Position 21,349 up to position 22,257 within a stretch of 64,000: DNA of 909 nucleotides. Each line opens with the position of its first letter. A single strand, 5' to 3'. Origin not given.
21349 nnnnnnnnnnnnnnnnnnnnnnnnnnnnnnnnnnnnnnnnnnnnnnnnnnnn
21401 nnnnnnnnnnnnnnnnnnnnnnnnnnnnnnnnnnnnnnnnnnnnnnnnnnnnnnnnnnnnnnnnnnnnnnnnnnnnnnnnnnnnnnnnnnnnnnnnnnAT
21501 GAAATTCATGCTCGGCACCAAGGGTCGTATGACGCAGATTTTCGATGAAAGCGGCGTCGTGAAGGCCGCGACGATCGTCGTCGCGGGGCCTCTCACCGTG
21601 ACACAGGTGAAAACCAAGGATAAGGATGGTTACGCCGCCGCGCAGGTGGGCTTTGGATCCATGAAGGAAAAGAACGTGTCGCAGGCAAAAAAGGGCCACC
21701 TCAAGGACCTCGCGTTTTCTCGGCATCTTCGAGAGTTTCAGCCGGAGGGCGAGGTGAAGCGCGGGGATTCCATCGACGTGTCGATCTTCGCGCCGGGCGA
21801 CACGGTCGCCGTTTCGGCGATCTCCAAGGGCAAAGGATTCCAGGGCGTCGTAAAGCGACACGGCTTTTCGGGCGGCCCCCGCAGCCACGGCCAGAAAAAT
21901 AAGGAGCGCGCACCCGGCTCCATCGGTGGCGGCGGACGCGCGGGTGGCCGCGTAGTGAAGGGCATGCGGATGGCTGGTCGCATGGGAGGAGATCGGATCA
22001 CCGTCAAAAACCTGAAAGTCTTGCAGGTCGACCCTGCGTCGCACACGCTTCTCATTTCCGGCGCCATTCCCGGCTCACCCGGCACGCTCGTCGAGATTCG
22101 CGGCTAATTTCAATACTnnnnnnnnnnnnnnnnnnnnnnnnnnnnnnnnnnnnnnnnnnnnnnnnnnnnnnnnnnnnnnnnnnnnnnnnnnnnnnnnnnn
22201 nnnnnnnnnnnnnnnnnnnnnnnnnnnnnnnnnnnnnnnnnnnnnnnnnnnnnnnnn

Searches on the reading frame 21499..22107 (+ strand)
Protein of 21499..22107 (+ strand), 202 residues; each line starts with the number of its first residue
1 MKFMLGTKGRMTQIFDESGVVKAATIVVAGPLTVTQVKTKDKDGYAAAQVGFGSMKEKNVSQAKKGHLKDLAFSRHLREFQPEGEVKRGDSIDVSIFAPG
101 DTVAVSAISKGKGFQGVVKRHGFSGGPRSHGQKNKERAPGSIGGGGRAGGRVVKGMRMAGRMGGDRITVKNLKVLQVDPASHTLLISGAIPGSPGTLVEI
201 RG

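Call 49: search_protein_families(library=pfam, proteins=[window:21499-22107:+])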
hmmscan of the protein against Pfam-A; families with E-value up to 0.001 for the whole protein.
window:21499-22107:+ (202 aa): 1 family
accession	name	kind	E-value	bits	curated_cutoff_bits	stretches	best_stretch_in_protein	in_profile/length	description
PF00297.29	Ribosomal_L3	-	3.8e-12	46.3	22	1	95-179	210-290/369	Ribosomal protein L3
